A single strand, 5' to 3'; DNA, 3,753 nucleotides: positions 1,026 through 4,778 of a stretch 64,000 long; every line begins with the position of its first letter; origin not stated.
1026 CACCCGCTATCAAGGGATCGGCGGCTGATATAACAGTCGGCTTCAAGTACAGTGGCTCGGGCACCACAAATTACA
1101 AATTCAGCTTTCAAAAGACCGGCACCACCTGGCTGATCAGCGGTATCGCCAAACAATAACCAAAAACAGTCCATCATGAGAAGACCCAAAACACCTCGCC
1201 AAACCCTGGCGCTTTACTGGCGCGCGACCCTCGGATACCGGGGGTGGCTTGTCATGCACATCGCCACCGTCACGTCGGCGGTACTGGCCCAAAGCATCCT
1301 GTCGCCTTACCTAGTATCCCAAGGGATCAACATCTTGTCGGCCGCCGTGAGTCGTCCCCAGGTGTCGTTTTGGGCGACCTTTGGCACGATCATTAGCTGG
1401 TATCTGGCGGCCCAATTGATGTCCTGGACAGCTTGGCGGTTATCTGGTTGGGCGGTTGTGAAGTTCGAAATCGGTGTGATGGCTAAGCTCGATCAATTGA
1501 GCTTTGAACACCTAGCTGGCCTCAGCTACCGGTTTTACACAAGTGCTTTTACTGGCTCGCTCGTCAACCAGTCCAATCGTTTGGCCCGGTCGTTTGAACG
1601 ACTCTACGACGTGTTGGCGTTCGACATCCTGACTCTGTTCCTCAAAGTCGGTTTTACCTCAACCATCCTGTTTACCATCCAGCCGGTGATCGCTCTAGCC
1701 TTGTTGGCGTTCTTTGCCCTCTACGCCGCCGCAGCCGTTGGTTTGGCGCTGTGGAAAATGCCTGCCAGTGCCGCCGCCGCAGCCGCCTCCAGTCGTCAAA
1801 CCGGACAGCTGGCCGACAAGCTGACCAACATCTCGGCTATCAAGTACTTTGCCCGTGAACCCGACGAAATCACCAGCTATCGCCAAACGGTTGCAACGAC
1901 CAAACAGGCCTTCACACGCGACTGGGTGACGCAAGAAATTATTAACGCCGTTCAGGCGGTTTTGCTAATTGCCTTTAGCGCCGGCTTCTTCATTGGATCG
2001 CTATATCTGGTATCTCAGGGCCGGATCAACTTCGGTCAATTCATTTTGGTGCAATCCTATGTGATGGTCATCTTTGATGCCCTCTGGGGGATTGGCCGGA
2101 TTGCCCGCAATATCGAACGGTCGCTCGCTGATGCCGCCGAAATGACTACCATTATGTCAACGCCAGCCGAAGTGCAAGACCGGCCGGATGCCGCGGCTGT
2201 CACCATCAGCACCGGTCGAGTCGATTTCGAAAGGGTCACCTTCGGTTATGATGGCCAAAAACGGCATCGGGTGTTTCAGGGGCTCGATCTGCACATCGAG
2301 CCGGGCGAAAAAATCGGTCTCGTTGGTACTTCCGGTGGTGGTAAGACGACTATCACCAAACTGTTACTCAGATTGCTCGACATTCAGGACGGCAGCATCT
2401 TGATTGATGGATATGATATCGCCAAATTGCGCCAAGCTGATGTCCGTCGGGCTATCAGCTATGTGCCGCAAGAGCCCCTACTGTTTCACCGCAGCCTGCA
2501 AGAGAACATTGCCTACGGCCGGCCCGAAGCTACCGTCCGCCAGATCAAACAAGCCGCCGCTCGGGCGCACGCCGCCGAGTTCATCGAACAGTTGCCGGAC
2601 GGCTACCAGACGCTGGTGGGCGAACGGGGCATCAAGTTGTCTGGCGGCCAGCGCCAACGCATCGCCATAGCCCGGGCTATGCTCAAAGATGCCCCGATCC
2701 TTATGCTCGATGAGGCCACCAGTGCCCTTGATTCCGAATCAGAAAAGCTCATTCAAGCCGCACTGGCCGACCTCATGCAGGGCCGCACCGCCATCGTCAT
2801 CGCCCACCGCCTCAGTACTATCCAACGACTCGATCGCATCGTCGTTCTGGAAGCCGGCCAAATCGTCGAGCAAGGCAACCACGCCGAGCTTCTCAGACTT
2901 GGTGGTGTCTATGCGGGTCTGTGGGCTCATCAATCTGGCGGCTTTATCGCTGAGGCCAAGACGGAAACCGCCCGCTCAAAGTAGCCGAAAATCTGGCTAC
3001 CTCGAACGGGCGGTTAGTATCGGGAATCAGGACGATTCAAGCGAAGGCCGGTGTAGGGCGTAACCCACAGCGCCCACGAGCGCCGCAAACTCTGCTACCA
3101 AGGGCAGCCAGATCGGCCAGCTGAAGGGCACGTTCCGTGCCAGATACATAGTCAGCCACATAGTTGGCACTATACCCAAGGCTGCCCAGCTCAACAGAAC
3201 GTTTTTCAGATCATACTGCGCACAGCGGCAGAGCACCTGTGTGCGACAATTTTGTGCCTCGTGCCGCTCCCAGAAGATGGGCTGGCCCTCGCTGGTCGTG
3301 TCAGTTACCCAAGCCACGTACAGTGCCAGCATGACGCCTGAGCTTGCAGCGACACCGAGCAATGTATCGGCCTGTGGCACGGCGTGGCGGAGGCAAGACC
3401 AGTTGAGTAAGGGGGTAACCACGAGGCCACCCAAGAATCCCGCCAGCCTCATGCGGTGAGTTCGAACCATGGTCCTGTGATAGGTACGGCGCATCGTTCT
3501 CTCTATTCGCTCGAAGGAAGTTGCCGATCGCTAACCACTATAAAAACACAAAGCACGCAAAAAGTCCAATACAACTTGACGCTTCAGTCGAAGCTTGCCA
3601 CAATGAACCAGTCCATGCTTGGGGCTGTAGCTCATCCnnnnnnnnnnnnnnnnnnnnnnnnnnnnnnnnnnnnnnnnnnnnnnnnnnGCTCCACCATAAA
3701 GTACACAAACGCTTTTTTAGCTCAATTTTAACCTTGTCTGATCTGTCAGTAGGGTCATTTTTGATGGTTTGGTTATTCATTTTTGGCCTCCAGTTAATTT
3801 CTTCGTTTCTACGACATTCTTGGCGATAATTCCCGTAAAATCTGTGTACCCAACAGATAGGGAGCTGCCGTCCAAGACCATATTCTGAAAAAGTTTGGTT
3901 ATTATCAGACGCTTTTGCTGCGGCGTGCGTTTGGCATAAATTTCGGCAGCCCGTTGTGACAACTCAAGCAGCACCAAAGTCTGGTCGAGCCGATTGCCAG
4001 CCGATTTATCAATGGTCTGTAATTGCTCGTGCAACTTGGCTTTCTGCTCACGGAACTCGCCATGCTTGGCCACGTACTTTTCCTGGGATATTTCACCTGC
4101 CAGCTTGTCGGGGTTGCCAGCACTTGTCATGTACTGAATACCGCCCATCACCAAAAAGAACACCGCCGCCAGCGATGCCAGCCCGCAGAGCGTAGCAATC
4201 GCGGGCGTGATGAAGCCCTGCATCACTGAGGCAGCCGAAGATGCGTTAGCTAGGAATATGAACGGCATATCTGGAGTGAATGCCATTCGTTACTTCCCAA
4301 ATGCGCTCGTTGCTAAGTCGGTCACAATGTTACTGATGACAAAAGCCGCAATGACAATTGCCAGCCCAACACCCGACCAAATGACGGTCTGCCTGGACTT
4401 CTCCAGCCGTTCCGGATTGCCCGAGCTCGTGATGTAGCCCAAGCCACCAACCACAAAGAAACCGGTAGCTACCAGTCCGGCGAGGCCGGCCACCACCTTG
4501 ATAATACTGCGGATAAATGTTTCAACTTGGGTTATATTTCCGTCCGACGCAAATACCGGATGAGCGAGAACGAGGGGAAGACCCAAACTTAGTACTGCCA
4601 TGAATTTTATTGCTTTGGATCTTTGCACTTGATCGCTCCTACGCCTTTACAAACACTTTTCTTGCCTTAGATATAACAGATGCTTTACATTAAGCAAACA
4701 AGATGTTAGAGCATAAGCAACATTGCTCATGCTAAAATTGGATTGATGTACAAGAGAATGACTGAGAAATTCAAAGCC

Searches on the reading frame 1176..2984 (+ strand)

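Call 31: search_protein_families(library=pfam, proteins=[window:1176-2984:+], max_evalue=0.00001)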
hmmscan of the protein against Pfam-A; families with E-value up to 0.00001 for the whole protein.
window:1176-2984:+ (602 aa): 3 families
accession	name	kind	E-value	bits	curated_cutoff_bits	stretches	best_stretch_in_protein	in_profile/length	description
PF00005.33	ABC_tran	-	6.1e-32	111.5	25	1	368-516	2-137/137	ABC transporter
PF00664.28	ABC_membrane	-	1.9e-19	70.8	28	1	40-303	15-274/274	ABC transporter transmembrane region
PF02463.25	SMC_N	-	3.1e-07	30.5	40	1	259-558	135-211/220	RecF/RecN/SMC N terminal domain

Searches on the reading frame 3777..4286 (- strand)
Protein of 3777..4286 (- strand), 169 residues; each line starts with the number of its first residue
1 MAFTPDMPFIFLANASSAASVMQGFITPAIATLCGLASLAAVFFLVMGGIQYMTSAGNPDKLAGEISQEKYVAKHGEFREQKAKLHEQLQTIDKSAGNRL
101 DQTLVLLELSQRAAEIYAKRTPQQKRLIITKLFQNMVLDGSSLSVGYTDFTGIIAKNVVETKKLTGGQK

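Call 3: search_protein_families(library=pfam, proteins=[window:3777-4286:-], max_evalue=1)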
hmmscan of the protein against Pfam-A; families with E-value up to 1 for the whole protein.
window:3777-4286:- (169 aa): 3 families
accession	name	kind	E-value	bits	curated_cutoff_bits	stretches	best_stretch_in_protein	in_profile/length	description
PF03169.20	OPT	-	0.018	14.1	25.8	1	17-71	220-277/623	OPT oligopeptide transporter protein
PF18895.5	T4SS_pilin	-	0.047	14.2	26.6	1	33-61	16-43/71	Type IV secretion system pilin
PF17872.7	AAA_lid_10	-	0.15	12.7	23.2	1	61-82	72-93/99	AAA lid domain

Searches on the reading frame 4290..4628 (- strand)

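Call 3: search_protein_families(library=pfam, proteins=[window:4290-4628:-], max_evalue=1)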
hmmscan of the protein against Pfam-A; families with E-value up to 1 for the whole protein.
window:4290-4628:- (112 aa): 3 families
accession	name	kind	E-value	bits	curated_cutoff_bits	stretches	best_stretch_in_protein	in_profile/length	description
PF18895.5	T4SS_pilin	-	7e-12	45.7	26.6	1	34-102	4-71/71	Type IV secretion system pilin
PF04956.18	TrbC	-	1.2e-09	38.7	27.9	1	3-95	6-91/98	TrbC/VIRB2 pilin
PF19862.4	DUF6336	-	0.081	13.7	25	1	42-103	42-102/128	Family of unknown function (DUF6336)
